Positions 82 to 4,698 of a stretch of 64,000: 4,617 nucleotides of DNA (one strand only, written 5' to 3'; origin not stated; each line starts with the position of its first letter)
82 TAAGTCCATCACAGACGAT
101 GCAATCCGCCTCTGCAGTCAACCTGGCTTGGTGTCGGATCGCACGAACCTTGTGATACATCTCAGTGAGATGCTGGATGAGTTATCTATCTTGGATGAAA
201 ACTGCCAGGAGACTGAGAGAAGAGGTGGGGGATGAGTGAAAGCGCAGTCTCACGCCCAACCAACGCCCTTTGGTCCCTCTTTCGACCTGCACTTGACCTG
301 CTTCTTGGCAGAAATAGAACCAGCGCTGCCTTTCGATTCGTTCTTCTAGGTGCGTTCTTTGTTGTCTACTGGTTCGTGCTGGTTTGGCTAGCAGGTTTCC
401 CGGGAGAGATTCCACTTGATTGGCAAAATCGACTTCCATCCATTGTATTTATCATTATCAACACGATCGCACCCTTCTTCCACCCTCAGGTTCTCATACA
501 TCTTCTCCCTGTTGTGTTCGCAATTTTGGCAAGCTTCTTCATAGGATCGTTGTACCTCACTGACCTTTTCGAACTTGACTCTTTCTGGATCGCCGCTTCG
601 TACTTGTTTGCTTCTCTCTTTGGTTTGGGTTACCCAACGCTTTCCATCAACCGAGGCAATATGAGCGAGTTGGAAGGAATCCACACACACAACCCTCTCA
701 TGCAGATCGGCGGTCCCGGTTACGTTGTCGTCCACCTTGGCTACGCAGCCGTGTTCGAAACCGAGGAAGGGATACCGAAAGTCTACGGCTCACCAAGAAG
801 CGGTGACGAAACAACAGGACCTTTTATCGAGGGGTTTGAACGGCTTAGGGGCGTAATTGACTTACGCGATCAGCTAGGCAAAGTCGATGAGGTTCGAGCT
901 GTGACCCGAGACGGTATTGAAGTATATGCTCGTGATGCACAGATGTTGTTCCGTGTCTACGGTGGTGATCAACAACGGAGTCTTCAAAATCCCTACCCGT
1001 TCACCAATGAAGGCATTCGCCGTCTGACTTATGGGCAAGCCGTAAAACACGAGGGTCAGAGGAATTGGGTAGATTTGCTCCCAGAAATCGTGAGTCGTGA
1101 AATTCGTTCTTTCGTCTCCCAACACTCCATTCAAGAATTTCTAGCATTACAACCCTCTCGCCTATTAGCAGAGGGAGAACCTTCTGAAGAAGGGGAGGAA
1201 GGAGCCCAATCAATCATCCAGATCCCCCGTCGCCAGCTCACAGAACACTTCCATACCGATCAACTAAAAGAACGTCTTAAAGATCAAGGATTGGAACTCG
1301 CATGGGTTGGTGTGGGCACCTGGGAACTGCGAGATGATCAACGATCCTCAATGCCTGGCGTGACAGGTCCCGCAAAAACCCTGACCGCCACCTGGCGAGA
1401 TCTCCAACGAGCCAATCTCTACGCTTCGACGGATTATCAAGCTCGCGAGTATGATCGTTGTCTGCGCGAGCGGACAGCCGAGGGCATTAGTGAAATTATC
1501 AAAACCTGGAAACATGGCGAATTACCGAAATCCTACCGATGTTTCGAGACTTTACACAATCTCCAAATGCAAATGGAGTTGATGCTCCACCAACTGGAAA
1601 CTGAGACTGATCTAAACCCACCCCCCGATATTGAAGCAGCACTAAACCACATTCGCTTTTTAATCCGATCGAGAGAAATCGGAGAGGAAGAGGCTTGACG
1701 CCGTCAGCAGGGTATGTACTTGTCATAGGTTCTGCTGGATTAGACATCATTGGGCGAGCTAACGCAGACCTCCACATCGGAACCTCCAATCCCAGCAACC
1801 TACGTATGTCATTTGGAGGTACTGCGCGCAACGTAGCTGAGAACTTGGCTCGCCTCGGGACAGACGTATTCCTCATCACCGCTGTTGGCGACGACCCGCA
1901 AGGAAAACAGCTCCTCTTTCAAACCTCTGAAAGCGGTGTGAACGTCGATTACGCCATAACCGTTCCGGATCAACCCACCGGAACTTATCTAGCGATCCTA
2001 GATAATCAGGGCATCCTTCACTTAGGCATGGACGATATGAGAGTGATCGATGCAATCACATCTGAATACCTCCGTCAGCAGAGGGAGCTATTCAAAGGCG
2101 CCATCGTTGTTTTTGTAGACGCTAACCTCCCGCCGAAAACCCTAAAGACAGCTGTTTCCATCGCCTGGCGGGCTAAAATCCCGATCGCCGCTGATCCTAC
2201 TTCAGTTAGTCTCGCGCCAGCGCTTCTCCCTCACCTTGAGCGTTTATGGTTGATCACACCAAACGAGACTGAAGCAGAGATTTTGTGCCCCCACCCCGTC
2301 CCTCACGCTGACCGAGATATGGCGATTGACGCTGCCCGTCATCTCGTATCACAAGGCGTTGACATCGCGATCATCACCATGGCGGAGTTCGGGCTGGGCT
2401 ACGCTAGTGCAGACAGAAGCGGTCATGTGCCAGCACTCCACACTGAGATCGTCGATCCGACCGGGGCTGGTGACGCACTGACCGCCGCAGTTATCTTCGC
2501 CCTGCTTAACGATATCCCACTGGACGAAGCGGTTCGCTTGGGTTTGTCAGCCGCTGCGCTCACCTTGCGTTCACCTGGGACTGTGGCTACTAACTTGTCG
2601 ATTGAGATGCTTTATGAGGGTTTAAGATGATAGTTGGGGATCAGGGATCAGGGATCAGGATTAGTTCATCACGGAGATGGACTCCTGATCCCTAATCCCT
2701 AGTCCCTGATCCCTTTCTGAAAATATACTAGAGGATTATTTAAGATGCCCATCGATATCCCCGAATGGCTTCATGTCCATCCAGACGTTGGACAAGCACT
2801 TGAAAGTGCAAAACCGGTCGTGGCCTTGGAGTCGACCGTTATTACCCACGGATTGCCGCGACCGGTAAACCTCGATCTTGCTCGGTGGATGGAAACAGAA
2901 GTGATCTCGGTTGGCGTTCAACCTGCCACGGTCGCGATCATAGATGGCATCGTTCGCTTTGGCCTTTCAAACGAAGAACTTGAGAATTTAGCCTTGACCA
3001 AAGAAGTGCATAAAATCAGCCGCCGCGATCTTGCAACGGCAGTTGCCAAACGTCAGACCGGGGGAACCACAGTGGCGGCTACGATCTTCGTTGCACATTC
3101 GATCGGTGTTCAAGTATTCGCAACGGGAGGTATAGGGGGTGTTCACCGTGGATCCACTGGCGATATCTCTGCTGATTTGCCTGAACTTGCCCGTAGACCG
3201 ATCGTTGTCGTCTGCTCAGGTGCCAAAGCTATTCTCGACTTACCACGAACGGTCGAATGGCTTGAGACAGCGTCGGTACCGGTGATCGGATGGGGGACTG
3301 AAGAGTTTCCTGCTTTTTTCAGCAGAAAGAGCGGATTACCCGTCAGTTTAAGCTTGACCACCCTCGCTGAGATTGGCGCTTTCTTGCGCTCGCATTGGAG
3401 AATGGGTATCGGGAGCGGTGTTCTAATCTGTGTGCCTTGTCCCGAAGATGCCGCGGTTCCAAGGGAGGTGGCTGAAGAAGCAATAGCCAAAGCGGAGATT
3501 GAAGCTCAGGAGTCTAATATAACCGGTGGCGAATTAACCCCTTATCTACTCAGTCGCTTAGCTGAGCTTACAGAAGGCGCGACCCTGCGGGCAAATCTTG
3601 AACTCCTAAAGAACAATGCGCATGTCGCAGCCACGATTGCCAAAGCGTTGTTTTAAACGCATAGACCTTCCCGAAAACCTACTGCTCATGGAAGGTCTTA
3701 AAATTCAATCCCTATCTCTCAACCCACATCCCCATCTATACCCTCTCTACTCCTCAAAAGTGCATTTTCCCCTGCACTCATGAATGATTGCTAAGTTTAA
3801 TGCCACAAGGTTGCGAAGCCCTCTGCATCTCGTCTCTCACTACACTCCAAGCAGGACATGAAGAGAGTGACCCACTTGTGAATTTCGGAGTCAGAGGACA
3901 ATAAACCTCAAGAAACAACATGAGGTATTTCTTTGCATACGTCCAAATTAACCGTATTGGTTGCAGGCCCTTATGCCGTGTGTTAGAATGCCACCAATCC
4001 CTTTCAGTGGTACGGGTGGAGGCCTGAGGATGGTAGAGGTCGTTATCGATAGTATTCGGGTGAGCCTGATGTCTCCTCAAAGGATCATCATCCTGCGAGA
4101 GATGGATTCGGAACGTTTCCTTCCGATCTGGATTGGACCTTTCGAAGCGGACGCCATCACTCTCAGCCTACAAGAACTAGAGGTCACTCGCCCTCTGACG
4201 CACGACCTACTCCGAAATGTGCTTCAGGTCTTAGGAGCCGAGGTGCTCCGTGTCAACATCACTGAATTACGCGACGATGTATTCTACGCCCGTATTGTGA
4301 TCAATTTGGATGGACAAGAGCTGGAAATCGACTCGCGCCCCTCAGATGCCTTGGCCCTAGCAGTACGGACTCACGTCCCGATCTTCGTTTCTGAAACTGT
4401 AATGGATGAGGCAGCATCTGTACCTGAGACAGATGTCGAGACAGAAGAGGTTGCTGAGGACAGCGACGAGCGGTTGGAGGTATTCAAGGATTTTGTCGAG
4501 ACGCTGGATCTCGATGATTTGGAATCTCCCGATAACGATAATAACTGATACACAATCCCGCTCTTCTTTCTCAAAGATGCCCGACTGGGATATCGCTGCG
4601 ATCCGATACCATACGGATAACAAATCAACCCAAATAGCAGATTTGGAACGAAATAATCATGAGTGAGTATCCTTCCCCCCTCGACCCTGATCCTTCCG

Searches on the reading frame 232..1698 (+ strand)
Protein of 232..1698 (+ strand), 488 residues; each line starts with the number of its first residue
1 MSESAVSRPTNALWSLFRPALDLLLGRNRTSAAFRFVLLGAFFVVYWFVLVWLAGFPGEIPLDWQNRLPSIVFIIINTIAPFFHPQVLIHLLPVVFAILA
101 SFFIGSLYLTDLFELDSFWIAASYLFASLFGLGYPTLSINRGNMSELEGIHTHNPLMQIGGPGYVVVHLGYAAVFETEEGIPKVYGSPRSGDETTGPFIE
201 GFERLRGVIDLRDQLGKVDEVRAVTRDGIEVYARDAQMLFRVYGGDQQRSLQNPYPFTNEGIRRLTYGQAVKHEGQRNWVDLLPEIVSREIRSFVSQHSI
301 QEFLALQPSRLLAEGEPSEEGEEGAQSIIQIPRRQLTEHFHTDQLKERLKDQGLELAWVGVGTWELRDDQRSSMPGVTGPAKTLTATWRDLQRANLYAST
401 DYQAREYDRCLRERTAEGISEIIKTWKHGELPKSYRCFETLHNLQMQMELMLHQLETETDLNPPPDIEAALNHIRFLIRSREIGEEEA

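Call 17: search_protein_families(library=pfam, proteins=[window:232-1698:+], max_evalue=0.0001)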
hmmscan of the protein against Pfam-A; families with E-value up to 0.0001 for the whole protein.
window:232-1698:+ (488 aa): 1 family
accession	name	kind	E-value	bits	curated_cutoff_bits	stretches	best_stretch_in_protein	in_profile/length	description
PF01145.31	Band_7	-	1.6e-05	25.5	23.6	1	187-367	20-148/176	SPFH domain / Band 7 family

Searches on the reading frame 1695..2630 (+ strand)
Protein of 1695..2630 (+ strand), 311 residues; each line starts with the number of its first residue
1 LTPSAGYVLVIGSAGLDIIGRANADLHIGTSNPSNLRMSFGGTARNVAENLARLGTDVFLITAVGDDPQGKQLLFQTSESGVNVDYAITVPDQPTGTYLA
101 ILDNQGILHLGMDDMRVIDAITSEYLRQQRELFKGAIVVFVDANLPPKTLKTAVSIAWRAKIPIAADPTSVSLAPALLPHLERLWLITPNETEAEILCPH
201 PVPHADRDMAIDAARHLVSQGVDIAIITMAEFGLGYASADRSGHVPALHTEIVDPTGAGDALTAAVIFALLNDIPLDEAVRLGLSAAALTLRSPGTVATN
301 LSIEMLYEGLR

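Call 17: search_protein_families(library=pfam, proteins=[window:1695-2630:+], max_evalue=0.0001)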
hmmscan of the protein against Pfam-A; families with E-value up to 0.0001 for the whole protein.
window:1695-2630:+ (311 aa): 1 family
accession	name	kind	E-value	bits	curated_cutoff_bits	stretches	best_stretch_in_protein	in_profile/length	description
PF00294.29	PfkB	-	2.4e-51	175.3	25.8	1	7-298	3-297/302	pfkB family carbohydrate kinase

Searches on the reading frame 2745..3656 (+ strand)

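Call 17: search_protein_families(library=pfam, proteins=[window:2745-3656:+], max_evalue=0.0001)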
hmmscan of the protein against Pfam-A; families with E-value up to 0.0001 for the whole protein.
window:2745-3656:+ (303 aa): 1 family
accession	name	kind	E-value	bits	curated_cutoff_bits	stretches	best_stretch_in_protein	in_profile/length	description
PF04227.17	Indigoidine_A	-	1e-113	379.9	25.2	1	15-300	2-290/291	Indigoidine synthase A like protein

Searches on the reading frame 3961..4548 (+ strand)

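Call 17: search_protein_families(library=pfam, proteins=[window:3961-4548:+], max_evalue=0.0001)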
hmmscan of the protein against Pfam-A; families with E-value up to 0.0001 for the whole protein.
window:3961-4548:+ (195 aa): 1 family
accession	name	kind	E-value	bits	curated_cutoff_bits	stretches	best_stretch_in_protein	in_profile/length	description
PF02577.19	BFN_dom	-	4.4e-41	139.7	27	1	43-153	1-109/112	Bifunctional nuclease domain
